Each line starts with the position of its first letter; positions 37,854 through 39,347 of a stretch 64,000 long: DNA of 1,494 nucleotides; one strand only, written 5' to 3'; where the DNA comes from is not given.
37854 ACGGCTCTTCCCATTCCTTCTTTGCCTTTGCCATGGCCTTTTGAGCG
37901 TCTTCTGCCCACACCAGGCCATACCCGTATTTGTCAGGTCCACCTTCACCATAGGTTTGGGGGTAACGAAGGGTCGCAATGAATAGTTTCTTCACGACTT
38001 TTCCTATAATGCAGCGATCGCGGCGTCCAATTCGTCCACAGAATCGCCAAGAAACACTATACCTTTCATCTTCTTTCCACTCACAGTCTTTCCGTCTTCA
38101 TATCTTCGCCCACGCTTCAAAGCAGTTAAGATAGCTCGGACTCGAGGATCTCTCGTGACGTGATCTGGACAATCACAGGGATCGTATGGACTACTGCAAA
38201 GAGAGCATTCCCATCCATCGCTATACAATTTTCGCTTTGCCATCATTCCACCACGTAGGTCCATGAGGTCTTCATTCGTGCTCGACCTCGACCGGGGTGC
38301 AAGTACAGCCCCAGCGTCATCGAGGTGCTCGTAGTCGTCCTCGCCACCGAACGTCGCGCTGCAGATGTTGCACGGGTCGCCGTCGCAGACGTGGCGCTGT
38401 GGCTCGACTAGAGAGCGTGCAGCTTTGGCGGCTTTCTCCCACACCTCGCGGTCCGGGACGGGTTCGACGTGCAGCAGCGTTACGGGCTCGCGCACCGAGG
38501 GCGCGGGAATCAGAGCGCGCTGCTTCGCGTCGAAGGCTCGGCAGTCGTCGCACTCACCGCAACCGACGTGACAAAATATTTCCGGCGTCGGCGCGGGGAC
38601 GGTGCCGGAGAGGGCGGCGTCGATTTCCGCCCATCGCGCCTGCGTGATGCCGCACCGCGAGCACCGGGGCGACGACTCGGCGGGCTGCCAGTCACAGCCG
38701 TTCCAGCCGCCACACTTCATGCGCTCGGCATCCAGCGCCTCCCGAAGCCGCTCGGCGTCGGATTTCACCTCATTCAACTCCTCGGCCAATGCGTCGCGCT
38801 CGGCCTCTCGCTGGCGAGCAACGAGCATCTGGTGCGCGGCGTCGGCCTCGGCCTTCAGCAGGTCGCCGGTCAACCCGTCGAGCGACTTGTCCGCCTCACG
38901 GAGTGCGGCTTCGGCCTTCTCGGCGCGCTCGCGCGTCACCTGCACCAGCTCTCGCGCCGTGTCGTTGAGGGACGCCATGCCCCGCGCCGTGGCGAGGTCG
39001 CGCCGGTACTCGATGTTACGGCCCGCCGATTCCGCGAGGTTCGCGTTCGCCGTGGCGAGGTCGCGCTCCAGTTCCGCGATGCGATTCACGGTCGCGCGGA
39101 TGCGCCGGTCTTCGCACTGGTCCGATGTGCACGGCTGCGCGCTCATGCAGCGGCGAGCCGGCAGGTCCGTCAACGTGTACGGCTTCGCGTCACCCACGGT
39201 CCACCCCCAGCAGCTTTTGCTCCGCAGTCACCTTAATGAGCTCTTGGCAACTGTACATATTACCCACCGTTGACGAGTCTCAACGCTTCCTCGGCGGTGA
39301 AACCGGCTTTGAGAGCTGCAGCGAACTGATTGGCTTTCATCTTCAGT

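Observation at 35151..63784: Conserved 15-nt element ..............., fused in most copies to the 3' arm of a variable GC-rich hairpin (8 copies)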

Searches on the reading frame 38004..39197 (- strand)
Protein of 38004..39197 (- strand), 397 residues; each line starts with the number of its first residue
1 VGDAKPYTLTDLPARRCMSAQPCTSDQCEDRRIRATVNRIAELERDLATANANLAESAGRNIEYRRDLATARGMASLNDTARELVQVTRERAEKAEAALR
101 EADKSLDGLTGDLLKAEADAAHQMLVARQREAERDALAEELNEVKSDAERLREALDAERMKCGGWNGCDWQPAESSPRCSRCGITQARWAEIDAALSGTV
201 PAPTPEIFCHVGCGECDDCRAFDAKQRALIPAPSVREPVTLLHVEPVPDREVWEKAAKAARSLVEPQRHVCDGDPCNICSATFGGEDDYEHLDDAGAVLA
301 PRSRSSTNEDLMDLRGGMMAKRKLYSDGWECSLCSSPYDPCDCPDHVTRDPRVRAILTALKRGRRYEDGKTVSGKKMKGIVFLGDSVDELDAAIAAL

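Call 13: search_protein_families(library=phrogs, proteins=[window:38004-39197:-], max_evalue=0.001)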
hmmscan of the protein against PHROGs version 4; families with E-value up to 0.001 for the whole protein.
window:38004-39197:- (397 aa): 0 families

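Call 15: search_protein_families(library=pfam, proteins=[window:38004-39197:-], max_evalue=0.01)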
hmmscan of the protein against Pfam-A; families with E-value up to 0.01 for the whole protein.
window:38004-39197:- (397 aa): 0 families
